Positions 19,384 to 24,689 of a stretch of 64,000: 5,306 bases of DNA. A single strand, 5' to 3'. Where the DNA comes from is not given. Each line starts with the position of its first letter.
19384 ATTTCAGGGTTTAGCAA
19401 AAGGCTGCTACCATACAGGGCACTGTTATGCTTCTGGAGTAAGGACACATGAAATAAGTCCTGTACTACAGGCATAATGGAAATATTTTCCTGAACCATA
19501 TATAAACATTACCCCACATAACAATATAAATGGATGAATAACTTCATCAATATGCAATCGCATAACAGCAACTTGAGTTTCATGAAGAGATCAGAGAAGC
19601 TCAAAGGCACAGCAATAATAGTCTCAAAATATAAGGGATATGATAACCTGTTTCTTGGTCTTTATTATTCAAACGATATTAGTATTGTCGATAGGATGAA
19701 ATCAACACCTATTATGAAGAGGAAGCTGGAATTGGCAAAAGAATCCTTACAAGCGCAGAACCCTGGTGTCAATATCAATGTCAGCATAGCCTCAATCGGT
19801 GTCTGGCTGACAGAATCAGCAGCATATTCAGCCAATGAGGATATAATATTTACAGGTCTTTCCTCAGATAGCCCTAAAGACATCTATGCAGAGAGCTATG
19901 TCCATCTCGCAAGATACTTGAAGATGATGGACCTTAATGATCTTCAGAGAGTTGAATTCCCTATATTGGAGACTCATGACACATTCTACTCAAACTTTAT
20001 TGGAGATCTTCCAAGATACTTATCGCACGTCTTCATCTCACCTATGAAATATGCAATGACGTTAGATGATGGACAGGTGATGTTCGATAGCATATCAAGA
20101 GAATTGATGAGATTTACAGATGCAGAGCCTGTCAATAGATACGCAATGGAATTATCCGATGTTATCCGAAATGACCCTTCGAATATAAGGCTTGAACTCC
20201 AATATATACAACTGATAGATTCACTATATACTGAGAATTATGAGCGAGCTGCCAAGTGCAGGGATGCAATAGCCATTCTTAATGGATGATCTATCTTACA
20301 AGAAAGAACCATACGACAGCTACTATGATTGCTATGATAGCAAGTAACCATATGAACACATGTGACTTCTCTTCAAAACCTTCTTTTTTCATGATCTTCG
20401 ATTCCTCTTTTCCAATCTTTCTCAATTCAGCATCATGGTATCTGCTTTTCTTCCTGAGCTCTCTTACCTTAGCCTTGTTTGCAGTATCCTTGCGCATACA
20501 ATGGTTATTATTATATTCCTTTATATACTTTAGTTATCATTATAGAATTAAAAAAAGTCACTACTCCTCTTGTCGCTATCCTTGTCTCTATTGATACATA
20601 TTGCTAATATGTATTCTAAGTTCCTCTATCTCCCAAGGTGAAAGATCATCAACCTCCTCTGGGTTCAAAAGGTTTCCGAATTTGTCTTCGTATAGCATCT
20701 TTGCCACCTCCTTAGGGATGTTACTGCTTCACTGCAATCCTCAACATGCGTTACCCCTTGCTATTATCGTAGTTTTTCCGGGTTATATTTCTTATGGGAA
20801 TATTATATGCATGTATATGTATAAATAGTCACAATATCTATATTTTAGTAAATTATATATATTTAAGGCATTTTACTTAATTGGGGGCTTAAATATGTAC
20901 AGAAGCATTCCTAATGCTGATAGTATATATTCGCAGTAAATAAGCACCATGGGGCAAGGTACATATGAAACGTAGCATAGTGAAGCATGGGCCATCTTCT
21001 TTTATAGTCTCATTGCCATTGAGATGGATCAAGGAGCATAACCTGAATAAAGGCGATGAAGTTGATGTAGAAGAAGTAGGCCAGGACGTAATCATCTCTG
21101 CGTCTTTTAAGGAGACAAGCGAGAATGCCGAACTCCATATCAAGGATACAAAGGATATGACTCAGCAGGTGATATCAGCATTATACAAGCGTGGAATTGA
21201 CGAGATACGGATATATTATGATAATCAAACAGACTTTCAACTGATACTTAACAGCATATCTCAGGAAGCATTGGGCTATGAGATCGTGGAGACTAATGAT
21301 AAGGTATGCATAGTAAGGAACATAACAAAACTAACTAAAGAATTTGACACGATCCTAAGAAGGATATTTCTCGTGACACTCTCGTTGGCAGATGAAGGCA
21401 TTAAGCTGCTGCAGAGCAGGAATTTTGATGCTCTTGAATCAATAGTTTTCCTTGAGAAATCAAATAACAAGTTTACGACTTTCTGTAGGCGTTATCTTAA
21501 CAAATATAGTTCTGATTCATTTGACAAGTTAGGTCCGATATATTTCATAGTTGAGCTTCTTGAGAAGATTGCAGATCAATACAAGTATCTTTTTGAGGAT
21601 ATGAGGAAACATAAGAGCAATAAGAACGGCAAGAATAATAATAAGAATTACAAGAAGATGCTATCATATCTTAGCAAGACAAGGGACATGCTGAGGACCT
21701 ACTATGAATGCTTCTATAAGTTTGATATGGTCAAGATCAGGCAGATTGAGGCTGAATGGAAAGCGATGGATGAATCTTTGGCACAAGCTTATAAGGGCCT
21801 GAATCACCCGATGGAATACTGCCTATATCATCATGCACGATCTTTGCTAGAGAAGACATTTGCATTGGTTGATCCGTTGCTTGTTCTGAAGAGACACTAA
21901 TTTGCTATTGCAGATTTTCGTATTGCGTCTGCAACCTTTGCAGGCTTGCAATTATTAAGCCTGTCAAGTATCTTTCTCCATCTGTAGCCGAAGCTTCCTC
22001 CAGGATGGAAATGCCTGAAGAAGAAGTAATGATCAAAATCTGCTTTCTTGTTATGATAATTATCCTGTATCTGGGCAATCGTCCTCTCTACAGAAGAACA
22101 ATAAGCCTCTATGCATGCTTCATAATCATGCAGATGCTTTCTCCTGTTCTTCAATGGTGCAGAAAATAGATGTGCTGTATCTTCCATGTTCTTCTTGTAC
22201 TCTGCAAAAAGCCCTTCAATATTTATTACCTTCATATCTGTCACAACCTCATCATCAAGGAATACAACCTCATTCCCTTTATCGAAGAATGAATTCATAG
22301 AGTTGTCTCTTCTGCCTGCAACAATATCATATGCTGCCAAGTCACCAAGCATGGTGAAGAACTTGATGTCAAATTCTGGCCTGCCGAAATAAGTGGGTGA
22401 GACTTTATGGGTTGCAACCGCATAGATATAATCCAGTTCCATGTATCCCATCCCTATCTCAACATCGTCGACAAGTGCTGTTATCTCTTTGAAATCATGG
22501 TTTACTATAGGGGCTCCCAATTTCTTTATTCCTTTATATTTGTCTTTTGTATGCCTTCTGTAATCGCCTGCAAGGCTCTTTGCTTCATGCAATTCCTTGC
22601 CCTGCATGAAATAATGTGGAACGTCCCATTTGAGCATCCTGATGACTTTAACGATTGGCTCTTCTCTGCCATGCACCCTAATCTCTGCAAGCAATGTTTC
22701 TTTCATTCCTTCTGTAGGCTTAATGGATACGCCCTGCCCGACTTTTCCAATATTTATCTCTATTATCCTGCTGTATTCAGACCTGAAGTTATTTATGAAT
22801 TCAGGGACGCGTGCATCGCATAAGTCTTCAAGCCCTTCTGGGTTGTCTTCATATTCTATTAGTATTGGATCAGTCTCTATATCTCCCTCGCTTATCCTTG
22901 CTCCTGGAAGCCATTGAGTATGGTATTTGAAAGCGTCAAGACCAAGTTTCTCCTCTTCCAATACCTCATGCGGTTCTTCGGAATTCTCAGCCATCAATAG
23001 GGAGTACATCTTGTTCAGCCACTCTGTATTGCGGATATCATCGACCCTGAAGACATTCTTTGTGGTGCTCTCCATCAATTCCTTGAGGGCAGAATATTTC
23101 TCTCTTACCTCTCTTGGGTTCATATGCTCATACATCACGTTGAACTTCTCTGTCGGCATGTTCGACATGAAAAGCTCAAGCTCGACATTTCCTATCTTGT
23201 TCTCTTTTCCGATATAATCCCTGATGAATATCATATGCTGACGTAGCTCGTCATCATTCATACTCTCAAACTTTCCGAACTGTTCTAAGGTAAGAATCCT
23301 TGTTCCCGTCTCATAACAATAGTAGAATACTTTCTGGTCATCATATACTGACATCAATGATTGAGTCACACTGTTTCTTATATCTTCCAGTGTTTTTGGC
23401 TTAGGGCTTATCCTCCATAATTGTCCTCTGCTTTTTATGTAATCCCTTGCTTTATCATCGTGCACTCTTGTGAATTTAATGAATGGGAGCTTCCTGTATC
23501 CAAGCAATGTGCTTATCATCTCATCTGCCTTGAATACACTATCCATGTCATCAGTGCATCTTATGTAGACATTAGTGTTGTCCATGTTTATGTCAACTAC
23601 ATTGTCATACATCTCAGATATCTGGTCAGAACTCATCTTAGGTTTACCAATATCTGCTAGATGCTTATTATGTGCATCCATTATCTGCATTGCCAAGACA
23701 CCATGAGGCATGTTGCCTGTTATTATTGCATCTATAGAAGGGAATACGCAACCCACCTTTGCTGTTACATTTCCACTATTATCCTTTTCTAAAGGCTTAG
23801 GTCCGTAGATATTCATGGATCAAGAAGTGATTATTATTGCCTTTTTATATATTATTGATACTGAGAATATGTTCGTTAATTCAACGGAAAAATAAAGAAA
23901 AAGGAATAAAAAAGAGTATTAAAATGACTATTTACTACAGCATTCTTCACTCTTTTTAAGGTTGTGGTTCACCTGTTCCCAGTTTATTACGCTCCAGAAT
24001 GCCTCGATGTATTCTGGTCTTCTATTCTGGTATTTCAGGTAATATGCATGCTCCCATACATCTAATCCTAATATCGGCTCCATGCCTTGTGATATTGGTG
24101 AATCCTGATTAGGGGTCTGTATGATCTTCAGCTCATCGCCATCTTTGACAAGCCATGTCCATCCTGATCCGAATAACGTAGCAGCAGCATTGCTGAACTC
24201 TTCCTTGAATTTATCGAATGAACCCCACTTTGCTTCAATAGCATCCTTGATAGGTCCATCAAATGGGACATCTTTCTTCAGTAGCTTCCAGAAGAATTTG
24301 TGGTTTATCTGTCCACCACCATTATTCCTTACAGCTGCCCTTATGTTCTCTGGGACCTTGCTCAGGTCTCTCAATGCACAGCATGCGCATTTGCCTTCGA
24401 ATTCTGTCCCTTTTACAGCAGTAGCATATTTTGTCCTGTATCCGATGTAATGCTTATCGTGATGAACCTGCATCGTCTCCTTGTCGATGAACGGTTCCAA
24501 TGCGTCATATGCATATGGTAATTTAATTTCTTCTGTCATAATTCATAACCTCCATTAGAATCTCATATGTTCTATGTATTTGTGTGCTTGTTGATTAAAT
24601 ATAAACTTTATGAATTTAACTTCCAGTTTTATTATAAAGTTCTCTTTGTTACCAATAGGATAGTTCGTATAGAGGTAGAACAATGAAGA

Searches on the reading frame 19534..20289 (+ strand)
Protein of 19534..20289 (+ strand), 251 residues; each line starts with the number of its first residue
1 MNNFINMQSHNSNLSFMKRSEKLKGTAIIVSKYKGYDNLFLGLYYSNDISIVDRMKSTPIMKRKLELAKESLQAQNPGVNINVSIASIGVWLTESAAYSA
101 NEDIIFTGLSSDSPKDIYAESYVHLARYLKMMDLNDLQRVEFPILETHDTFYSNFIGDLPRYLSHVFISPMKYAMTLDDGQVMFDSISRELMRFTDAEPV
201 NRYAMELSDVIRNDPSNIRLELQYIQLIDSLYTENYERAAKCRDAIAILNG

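Call 6: search_protein_families(library=pfam, proteins=[window:19534-20289:+])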
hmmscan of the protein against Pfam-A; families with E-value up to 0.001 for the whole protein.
window:19534-20289:+ (251 aa): 0 families

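Call 15: find_encoding_contigs(protein=window:19534-20289:+, flank=10000, max_places=10)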
Protein window:19534-20289:+ (251 aa): no gene with exactly this product is on record in the collection.

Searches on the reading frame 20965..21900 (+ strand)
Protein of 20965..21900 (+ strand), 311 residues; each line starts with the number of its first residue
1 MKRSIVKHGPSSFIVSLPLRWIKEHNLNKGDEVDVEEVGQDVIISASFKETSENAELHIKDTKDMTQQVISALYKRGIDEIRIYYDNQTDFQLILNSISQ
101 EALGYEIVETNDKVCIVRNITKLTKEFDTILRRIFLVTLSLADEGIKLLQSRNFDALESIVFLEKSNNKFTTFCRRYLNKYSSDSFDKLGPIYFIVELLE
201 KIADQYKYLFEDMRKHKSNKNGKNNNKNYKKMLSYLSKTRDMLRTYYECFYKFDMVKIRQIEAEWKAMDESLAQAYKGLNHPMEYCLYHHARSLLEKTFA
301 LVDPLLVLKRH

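Call 6: search_protein_families(library=pfam, proteins=[window:20965-21900:+])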
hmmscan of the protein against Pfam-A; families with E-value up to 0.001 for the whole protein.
window:20965-21900:+ (311 aa): 1 family
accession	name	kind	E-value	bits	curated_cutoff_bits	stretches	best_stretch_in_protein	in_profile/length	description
PF04014.23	MazE_antitoxin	-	3.1e-06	27.5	24.7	1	10-44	5-40/48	Antidote-toxin recognition MazE, bacterial antitoxin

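Call 47: find_encoding_contigs(protein=window:20965-21900:+, flank=10000, max_places=10)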
Protein window:20965-21900:+ (311 aa): no gene with exactly this product is on record in the collection.

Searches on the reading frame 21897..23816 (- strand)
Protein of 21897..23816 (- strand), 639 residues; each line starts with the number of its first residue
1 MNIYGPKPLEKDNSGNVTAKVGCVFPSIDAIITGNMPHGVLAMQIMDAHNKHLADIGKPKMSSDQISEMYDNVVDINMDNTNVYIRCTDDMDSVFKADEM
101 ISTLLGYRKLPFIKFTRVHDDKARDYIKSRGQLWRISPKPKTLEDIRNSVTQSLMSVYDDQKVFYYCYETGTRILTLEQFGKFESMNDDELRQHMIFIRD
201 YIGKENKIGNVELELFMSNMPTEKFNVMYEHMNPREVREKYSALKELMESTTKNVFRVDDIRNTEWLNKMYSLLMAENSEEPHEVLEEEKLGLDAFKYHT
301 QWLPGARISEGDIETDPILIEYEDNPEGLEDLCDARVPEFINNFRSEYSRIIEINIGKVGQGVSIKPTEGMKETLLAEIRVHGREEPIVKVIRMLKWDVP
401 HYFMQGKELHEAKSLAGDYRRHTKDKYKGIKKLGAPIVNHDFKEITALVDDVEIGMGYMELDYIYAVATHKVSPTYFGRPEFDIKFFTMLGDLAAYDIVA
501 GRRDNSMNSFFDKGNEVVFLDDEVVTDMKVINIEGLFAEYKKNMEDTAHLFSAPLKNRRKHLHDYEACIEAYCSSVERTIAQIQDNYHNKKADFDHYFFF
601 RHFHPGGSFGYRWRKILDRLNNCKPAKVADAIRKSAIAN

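Call 6: search_protein_families(library=pfam, proteins=[window:21897-23816:-])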
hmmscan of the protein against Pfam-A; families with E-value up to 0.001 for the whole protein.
window:21897-23816:- (639 aa): 0 families

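Call 72: find_encoding_contigs(protein=window:21897-23816:-, flank=10000, max_places=10)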
Protein window:21897-23816:- (639 aa): 1 contig read that carries it; 1 place shown.
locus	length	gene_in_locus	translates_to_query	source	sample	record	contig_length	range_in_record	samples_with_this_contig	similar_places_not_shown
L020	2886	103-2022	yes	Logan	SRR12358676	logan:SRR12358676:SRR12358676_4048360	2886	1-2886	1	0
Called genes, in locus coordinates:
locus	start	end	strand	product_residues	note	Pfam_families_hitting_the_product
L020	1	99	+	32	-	?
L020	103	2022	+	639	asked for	-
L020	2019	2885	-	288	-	?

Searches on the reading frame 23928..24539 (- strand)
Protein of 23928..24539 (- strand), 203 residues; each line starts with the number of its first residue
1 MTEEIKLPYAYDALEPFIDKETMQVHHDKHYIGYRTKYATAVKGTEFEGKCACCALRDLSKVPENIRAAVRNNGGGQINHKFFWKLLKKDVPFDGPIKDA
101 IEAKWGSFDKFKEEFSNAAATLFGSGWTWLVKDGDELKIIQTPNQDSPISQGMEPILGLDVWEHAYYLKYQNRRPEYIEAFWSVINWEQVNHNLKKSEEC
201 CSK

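Call 6: search_protein_families(library=pfam, proteins=[window:23928-24539:-])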
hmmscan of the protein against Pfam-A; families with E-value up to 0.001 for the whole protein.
window:23928-24539:- (203 aa): 2 families
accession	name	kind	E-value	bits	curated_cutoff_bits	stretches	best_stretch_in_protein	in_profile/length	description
PF02777.23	Sod_Fe_C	-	1.4e-43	147.5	20.9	1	95-192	3-101/102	Iron/manganese superoxide dismutases, C-terminal domain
PF00081.27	Sod_Fe_N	-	8.2e-23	81.1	27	1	6-87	6-81/82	Iron/manganese superoxide dismutases, alpha-hairpin domain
